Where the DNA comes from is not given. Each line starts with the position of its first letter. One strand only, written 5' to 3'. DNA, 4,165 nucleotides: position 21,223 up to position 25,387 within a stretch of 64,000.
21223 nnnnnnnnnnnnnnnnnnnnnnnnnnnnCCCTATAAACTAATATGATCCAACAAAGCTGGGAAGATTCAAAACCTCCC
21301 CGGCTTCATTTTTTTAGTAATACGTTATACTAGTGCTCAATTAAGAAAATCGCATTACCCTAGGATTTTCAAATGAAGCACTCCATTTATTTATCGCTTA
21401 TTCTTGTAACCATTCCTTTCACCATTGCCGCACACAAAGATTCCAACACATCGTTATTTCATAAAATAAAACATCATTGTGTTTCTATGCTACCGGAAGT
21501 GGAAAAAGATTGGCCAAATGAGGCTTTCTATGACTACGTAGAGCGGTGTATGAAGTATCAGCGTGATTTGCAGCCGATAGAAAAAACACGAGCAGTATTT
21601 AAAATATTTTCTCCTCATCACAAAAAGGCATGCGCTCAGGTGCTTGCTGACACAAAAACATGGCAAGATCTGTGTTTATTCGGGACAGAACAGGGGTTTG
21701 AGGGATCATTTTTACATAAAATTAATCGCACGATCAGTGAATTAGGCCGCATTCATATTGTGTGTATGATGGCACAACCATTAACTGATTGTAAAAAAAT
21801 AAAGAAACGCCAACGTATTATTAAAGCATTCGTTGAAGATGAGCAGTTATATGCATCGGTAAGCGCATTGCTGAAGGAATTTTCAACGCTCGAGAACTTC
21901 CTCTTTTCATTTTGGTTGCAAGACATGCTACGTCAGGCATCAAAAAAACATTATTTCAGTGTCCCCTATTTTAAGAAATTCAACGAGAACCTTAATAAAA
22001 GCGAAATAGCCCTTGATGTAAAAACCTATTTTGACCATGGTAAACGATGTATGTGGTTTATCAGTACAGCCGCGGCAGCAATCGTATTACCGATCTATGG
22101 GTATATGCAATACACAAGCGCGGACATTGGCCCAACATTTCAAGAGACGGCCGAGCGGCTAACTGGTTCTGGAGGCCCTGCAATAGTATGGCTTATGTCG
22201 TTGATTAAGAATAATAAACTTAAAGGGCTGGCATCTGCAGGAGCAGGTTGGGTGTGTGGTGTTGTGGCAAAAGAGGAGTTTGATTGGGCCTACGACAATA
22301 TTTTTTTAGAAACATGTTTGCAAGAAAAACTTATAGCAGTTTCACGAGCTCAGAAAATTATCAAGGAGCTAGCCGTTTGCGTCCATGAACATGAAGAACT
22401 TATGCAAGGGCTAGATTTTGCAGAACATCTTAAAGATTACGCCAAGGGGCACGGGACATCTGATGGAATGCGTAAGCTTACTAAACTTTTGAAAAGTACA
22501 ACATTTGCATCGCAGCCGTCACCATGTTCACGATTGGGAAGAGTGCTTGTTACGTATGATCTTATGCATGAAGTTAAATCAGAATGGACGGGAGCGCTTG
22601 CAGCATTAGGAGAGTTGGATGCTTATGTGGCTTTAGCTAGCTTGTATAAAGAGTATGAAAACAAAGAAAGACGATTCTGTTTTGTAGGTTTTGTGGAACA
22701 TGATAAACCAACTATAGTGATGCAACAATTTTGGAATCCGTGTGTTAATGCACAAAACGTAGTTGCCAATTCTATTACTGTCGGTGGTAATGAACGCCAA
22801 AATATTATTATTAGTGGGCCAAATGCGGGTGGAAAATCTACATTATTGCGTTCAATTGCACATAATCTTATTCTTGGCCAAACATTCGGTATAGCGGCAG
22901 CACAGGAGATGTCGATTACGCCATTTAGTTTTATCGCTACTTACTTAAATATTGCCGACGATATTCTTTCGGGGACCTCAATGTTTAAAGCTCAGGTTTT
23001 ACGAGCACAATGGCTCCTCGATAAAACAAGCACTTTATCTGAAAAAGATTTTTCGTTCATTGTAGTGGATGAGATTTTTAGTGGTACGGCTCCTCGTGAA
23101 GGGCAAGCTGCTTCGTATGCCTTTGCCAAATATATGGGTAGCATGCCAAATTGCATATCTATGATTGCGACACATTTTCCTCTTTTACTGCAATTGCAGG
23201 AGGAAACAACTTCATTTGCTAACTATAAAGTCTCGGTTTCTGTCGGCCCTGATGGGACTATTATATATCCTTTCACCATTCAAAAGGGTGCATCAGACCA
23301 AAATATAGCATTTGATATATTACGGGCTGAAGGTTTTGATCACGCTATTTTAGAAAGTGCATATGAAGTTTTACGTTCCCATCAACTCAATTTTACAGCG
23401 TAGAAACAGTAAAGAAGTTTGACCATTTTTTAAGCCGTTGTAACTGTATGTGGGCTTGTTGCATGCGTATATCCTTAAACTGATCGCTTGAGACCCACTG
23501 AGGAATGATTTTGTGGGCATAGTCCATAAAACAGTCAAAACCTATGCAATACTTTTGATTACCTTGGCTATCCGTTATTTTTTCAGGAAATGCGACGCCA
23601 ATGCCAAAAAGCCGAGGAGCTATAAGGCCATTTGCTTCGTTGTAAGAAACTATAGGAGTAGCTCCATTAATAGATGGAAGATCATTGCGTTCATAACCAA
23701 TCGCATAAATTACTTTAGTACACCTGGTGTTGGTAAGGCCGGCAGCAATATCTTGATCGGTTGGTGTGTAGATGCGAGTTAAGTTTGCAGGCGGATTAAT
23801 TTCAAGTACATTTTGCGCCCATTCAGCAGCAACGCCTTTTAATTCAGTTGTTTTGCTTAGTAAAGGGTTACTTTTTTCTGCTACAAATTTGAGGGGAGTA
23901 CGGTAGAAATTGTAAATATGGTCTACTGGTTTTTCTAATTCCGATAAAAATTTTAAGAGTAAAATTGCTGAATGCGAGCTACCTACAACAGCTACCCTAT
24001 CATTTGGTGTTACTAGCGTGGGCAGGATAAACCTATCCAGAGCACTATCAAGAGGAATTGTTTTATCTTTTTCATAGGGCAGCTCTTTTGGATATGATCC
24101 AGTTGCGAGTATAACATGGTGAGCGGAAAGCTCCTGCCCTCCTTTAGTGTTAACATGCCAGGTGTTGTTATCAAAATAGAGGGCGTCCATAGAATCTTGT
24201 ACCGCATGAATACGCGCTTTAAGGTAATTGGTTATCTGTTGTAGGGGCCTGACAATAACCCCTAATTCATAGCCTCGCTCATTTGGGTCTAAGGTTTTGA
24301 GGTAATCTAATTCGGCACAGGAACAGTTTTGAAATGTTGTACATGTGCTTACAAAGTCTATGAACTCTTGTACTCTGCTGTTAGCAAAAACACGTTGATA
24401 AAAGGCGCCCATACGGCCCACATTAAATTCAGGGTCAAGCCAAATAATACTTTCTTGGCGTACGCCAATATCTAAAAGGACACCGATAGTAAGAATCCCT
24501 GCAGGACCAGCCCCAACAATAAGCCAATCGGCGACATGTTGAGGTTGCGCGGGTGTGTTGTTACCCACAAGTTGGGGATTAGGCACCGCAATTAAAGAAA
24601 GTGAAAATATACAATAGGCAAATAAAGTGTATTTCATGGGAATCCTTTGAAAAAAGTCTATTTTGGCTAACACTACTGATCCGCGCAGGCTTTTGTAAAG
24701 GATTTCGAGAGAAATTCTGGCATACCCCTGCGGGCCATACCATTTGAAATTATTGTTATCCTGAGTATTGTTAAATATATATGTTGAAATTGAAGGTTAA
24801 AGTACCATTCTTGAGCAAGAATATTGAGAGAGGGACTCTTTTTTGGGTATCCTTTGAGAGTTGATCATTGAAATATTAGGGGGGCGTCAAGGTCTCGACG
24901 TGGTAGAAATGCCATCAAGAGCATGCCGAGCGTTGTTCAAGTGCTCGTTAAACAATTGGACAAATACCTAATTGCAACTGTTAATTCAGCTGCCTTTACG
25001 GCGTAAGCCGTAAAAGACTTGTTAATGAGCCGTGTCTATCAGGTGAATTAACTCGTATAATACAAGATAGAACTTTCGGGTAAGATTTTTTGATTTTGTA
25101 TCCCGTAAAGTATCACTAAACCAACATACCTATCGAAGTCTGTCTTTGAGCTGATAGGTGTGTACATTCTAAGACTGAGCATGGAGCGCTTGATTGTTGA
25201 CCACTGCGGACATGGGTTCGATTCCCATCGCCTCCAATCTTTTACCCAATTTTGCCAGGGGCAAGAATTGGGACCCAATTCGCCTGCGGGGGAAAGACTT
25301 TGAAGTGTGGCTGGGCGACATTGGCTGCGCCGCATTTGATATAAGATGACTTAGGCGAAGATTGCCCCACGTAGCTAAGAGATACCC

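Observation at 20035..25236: Two complete, diverged tmRNA (ssrA) genes with their 5' ends facing each other, 4.4 kb apart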

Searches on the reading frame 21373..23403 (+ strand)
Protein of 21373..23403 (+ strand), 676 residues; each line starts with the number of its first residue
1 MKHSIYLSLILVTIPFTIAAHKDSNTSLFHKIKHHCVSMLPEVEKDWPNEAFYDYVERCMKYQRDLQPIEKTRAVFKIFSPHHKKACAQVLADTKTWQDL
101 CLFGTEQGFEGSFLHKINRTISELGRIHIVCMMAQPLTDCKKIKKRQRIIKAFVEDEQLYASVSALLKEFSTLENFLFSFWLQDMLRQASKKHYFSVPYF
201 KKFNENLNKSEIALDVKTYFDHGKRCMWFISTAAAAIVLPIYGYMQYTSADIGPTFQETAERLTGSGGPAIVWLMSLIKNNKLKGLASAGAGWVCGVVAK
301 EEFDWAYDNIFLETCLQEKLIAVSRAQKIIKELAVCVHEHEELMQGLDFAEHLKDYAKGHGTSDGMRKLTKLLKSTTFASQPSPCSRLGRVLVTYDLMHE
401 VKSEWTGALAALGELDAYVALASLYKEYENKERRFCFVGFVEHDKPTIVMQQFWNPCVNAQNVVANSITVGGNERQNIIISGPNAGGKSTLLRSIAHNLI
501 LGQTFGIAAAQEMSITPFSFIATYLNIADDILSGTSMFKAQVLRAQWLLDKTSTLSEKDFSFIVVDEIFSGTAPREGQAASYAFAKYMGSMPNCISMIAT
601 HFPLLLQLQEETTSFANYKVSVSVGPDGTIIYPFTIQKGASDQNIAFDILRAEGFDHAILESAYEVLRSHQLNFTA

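Call 7: search_protein_families(library=pfam, proteins=[window:21373-23403:+], max_evalue=0.01)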
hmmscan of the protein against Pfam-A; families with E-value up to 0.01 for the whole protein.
window:21373-23403:+ (676 aa): 2 families
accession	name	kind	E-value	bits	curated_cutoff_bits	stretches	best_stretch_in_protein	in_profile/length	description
PF00488.27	MutS_V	-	1e-26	94.5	30.2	1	478-668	1-185/188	MutS domain V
PF05192.23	MutS_III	-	9.2e-10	39.6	34.1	1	96-179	2-87/194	MutS domain III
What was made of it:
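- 21373..23403 (+): Divergent MutS-family ATPase (MutS_III + MutS_V). Pfam (call 7).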

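Call 23: find_encoding_contigs(protein=window:21373-23403:+, flank=10000, max_places=8)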
Protein window:21373-23403:+ (676 aa): no gene with exactly this product is on record in the collection.

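Call 32: find_homologous_proteins(query=window:21373-23403:+, max_evalue=1e-10)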
Query window:21373-23403:+ (676 aa): 119 proteins with E <= 1e-10 among 8000 candidates.
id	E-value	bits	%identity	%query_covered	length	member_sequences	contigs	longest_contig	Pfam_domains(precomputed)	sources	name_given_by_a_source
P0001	0.0e+0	1467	100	94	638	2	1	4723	PF05192.24,PF00488.28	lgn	-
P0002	1.0e-192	660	44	99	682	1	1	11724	PF05192.24,PF00488.28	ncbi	-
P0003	2.0e-187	643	44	98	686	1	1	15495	PF05192.24,PF00488.28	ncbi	-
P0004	9.7e-165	568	43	95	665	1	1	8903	PF05192.24,PF00488.28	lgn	-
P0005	1.7e-156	540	39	97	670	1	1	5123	PF05192.24,PF00488.28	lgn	-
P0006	7.7e-144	499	41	91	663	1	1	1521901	PF05192.24,PF00488.28,PF13304.13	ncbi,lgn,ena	-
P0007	1.9e-142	494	40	97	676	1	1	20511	PF05192.24,PF00488.28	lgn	-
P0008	1.0e-141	492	40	94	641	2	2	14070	PF05192.24,PF00488.28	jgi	-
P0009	2.1e-141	491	39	95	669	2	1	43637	PF05192.24,PF00488.28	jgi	jgi:DNA mismatch repair ATPase MutS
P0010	3.3e-139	483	39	98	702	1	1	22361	PF00488.28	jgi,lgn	-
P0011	2.3e-138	481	37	99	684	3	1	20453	PF05192.24,PF00488.28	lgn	-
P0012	5.2e-138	479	39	96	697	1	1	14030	PF05192.24,PF00488.28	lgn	-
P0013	1.6e-134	468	39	86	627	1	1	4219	PF05192.24,PF00488.28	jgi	jgi:DNA mismatch repair protein MutS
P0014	7.2e-131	456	39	92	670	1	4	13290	PF05192.24,PF00488.28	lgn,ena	-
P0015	4.5e-129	450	36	99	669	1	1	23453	PF05192.24,PF00488.28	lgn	-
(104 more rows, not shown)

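Call 33: find_encoding_contigs(protein=P0001, flank=10000, max_places=5)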
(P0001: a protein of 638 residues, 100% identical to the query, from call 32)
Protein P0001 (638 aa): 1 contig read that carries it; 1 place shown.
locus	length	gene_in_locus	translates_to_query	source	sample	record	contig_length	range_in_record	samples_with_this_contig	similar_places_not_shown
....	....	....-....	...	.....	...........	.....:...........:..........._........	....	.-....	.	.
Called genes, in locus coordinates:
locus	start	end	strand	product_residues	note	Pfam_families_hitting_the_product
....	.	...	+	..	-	?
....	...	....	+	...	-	-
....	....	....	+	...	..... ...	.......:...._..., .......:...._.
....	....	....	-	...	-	?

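Call 34: find_encoding_contigs(protein=P0002, flank=10000, max_places=3)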
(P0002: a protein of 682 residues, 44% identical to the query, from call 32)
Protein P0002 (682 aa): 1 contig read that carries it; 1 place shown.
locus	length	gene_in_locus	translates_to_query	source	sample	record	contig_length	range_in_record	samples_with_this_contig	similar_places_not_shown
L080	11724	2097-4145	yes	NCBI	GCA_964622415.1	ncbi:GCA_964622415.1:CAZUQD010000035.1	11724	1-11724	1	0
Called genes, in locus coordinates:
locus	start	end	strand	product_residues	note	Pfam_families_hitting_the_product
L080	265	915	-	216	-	-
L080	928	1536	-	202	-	-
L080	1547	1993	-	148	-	-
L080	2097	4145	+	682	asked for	PF05192:MutS_III, PF00488:MutS_V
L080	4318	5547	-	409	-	PF07992:Pyr_redox_2 (weak), PF13738:Pyr_redox_3 (weak)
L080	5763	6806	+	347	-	PF12678:zf-rbx1 (faint), PF13639:zf-RING_2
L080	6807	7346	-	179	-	-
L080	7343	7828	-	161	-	-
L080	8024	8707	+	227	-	PF03938:OmpH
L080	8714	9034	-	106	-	-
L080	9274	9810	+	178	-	PF01195:Pept_tRNA_hydro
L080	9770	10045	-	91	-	-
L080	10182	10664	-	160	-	-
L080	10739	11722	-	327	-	?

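Call 35: find_encoding_contigs(protein=P0003, flank=10000, max_places=3)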
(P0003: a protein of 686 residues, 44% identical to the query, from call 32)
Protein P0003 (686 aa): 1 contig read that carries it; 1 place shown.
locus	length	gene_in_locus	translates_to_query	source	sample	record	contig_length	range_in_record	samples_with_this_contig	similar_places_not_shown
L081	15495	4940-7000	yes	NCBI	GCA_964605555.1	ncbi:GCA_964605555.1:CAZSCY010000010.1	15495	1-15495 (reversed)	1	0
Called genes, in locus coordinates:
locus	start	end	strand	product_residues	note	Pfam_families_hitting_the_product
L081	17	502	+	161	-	PF09835:DUF2062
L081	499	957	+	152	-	PF01668:SmpB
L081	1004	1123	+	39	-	-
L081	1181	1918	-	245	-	-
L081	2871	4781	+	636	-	PF00097:zf-C3HC4 (weak), PF13639:zf-RING_2 (weak)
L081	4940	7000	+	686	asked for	PF05192:MutS_III, PF00488:MutS_V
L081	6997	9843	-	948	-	PF00675:Peptidase_M16, PF05193:Peptidase_M16_C, PF00675:Peptidase_M16, PF05193:Peptidase_M16_C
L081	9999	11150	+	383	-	PF03772:Competence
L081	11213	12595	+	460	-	PF03415:Peptidase_C11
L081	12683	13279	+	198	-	PF03167:UDG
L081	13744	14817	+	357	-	PF08529:NusA_N, PF13184:KH_NusA_1st, PF26594:KH_NusA_2nd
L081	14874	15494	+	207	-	?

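Call 79: search_protein_families(library=ncbifam, proteins=[window:21373-23403:+], max_evalue=0.001)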
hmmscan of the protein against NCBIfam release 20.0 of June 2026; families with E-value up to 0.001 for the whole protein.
window:21373-23403:+ (676 aa): 5 families
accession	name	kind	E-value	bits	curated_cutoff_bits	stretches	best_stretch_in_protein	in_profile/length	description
NF003810.1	PRK05399.1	equivalog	1.2e-39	136.7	480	2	410-669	540-791/793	DNA mismatch repair protein MutS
TIGR01070.1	mutS1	equivalog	7.9e-32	110.5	641.7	1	410-668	532-779/840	DNA mismatch repair protein MutS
TIGR01069.2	mutS2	equivalog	5.6e-24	84.5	400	1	399-674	258-518/790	endonuclease MutS2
NF052383.1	ATPase_KamC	equivalog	1.1e-22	80.5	300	1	463-607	296-433/508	lysine 5,6-aminomutase reactivase ATPase KamC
NF000355.4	ribo_prot_ABC_F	equivalog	3.7e-05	22.8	380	1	473-533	337-396/499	ribosomal protection-like ABC-F family protein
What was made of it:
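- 21373..23403 (+): Far below the MutS1 and MutS2 NCBIfam cut-offs (call 79).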

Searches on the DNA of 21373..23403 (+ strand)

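Call 45: search_rna_families(sources=[L080, L081, L082, L083, L084, L085, L087, L002], threshold=gathering)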
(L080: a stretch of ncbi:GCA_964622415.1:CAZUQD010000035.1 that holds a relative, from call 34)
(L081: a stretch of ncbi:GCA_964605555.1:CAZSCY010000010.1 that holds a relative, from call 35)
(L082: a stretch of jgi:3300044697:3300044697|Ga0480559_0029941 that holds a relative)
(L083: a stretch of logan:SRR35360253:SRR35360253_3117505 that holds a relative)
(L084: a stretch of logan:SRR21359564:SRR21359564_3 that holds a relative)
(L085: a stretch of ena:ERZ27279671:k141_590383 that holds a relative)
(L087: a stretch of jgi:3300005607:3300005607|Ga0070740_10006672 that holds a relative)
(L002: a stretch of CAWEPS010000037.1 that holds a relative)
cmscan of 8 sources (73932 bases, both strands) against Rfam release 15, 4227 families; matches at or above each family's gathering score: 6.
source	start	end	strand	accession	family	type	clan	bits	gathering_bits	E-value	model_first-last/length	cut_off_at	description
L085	2725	3145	+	RF00023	tmRNA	Gene;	CL00001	160.7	47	1.8e-63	1-374/374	no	transfer-messenger RNA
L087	2695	3115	+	RF00023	tmRNA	Gene;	CL00001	160.7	47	1.8e-63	1-374/374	no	transfer-messenger RNA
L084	5150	5605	+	RF00023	tmRNA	Gene;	CL00001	141.2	47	3.4e-55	1-374/374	no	transfer-messenger RNA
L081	2201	2640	+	RF00023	tmRNA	Gene;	CL00001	132.9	47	1.1e-51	1-374/374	no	transfer-messenger RNA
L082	1605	2045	+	RF00023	tmRNA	Gene;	CL00001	127.5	47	2e-49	1-374/374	no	transfer-messenger RNA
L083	1566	1998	+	RF00023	tmRNA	Gene;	CL00001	113.7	47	1.4e-43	1-366/374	3'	transfer-messenger RNA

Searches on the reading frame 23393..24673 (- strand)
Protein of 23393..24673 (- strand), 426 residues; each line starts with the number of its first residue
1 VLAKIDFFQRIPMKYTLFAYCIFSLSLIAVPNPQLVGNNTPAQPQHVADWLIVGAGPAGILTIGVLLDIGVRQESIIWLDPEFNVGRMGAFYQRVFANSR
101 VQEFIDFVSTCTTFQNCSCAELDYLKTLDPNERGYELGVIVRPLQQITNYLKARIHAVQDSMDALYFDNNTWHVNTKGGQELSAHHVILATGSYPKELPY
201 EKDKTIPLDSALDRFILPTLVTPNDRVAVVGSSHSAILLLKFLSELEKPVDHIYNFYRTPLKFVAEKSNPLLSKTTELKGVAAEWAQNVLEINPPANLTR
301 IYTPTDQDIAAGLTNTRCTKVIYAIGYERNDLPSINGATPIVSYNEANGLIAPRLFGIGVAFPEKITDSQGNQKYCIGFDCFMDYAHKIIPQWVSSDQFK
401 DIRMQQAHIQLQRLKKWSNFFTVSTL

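Call 7: search_protein_families(library=pfam, proteins=[window:23393-24673:-], max_evalue=0.01)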
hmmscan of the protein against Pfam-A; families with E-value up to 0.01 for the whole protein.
window:23393-24673:- (426 aa): 4 families
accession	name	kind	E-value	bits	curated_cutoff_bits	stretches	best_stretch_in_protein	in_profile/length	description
PF07992.20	Pyr_redox_2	-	3.9e-11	43.4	26.1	1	49-331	2-241/291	Pyridine nucleotide-disulphide oxidoreductase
PF13738.12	Pyr_redox_3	-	3.1e-07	30.4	30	1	51-329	1-269/305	Pyridine nucleotide-disulphide oxidoreductase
PF13454.12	NAD_binding_9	-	2.9e-05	24.5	21.8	0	151-192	110-153/155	FAD-NAD(P)-binding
PF01134.28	GIDA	-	0.0047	16.5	22.1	0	146-205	100-162/391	Glucose inhibited division protein A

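Call 24: find_encoding_contigs(protein=window:23393-24637:-, flank=10000, max_places=8)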
Protein window:23393-24637:- (414 aa): no gene with exactly this product is on record in the collection.

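Call 79: search_protein_families(library=ncbifam, proteins=[window:23393-24637:-], max_evalue=0.001)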
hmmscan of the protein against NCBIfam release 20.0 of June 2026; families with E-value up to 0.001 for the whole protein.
window:23393-24637:- (414 aa): 1 family
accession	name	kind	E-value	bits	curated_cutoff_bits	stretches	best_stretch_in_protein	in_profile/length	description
TIGR01292.1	TRX_reduct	equivalog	1.3e-05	24.2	343.45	0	144-318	73-239/300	thioredoxin-disulfide reductase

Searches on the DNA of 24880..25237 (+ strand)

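Call 75: search_dna_similar(query=window:24880-25237:+, collection=phages, mode=distant, max_rows=8)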
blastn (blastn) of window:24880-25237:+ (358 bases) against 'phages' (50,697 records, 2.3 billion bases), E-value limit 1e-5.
No match.
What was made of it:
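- There is no similarity to phage records (call 75).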
